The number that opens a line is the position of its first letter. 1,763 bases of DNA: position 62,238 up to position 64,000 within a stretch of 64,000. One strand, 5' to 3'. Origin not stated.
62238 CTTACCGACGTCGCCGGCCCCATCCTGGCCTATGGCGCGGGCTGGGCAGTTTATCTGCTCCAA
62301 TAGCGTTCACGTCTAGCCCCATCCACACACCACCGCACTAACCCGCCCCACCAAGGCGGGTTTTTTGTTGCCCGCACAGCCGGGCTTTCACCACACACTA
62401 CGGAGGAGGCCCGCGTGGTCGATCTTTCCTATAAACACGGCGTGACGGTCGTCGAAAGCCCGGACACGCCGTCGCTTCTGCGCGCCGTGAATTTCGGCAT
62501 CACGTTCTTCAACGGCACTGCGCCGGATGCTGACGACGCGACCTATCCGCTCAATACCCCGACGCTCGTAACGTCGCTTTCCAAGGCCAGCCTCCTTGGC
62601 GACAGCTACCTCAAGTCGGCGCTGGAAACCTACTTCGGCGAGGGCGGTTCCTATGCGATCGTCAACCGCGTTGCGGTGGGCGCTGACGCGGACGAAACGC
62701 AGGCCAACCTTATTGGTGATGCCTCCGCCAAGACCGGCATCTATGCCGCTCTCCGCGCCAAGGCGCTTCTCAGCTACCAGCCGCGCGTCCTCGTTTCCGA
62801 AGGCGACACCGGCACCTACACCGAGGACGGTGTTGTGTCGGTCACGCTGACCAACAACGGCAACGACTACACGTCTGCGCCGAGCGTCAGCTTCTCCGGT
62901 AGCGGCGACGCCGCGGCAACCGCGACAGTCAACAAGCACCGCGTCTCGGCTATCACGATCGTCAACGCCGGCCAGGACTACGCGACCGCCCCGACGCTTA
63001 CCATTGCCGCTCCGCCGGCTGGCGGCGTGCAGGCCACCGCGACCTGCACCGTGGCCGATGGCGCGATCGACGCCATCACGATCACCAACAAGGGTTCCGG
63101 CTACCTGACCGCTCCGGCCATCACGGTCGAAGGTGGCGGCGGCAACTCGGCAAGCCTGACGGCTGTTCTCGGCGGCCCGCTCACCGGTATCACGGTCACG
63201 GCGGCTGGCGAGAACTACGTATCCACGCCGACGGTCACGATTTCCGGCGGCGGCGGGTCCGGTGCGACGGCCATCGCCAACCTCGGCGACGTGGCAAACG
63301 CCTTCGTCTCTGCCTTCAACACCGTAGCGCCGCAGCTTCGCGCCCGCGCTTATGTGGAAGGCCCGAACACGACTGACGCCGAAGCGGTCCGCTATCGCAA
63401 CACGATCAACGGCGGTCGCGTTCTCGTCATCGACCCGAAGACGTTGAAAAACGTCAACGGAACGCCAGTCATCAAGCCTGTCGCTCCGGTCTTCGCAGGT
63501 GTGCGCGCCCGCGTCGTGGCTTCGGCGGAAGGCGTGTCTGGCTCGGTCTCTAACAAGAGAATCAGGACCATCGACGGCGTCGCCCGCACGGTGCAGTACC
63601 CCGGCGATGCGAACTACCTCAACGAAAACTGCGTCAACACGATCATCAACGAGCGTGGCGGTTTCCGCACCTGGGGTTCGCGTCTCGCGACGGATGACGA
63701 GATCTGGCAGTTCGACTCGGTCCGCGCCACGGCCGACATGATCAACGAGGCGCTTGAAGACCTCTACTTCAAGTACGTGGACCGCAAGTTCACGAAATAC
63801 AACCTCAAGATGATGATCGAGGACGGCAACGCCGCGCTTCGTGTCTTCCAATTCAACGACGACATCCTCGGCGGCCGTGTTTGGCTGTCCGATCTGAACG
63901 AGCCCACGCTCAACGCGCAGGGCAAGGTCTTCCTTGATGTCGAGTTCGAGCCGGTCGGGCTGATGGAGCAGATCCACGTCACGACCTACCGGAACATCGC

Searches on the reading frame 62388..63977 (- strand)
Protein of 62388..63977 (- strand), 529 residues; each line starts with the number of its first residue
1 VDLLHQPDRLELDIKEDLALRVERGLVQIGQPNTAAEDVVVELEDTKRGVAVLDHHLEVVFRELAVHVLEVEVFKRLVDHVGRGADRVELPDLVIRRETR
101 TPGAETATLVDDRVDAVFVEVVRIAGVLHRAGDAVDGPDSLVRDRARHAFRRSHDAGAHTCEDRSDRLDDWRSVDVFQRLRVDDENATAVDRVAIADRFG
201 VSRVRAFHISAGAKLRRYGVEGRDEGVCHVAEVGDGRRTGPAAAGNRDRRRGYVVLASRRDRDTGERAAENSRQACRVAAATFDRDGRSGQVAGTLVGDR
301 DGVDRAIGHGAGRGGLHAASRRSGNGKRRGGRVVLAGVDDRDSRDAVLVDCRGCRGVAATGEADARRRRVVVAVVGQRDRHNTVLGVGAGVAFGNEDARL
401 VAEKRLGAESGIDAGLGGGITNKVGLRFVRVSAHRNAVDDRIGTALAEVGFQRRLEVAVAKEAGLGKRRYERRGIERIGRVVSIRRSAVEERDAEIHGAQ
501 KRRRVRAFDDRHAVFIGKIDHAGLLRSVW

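Call 14: search_protein_families(library=phrogs, proteins=[window:62388-63977:-], max_evalue=0.001)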
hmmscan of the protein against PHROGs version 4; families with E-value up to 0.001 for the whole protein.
window:62388-63977:- (529 aa): 0 families

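Call 15: search_protein_families(library=pfam, proteins=[window:62388-63977:-], max_evalue=0.01)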
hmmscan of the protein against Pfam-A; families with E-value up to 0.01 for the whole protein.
window:62388-63977:- (529 aa): 0 families

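Call 20: find_encoding_contigs(protein=window:62388-63977:-, flank=10000, max_places=4)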
Protein window:62388-63977:- (529 aa): no gene with exactly this product is on record in the collection.
